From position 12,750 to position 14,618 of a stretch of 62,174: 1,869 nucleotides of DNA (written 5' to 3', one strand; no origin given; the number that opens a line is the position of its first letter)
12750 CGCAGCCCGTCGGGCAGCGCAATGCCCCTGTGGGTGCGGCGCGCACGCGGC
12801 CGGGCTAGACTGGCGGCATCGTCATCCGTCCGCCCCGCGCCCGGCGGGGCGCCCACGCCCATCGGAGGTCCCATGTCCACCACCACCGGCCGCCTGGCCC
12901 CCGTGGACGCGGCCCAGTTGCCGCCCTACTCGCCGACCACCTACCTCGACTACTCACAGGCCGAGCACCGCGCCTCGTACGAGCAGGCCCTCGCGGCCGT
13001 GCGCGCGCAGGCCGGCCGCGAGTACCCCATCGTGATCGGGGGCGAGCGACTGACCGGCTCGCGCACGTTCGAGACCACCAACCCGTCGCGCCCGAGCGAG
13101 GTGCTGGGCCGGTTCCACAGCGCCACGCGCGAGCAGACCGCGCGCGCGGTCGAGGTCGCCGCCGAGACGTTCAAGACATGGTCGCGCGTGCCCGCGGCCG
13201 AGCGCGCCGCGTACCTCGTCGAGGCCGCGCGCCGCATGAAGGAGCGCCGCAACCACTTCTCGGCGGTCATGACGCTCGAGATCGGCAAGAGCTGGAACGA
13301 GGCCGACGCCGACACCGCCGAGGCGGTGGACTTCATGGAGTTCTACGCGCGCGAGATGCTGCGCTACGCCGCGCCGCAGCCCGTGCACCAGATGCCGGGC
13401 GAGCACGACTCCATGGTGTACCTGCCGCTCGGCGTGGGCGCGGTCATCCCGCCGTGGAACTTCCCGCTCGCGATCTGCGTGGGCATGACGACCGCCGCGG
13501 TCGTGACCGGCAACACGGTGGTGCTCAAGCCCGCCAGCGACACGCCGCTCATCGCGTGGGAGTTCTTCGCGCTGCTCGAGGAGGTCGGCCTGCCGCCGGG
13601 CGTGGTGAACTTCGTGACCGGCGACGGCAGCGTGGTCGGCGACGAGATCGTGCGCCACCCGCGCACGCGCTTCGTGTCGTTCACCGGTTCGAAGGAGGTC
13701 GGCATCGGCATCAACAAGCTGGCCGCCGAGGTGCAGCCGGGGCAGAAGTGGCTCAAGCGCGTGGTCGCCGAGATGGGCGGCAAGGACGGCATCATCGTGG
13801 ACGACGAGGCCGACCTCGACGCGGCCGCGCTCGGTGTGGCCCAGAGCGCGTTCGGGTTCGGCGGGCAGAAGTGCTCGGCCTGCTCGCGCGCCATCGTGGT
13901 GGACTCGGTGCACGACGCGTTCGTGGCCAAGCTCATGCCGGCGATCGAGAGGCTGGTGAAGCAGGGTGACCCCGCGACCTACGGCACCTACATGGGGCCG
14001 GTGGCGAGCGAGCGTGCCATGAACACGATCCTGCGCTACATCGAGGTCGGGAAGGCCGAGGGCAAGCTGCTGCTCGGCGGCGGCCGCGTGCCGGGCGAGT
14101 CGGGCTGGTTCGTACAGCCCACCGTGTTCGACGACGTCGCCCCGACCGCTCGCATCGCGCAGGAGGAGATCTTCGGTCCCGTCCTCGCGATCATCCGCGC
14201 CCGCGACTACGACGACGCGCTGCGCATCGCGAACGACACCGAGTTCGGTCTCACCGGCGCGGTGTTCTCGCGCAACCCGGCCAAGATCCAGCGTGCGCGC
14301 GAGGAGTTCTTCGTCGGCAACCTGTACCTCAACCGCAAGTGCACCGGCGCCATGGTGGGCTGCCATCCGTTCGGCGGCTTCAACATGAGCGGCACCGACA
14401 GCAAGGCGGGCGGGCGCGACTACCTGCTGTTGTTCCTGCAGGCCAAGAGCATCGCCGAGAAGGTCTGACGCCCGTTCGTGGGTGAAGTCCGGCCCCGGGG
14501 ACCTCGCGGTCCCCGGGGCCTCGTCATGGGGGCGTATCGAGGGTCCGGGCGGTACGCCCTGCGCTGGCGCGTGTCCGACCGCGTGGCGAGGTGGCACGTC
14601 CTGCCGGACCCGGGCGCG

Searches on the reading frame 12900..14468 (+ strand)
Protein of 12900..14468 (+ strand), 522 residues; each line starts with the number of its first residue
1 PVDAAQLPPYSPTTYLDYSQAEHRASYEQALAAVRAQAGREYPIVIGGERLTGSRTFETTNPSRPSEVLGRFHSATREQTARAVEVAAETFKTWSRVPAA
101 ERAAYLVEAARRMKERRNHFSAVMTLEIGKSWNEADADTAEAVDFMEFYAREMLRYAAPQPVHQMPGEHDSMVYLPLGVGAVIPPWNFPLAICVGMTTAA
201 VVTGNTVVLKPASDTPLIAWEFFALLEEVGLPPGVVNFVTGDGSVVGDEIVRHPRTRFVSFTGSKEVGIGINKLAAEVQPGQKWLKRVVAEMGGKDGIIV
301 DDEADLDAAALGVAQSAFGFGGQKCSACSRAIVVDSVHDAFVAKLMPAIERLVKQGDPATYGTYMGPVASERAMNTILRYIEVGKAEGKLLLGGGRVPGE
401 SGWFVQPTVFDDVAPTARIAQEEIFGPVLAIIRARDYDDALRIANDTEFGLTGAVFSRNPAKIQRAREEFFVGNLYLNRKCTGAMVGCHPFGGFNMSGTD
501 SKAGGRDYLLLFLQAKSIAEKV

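Call 6: search_protein_families(library=pfam, proteins=[window:12900-14468:+])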
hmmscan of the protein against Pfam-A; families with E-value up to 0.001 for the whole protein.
window:12900-14468:+ (522 aa): 1 family
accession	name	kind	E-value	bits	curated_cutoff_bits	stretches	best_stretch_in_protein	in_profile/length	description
PF00171.27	Aldedh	-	1.1e-146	489.5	23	1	54-518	6-461/461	Aldehyde dehydrogenase family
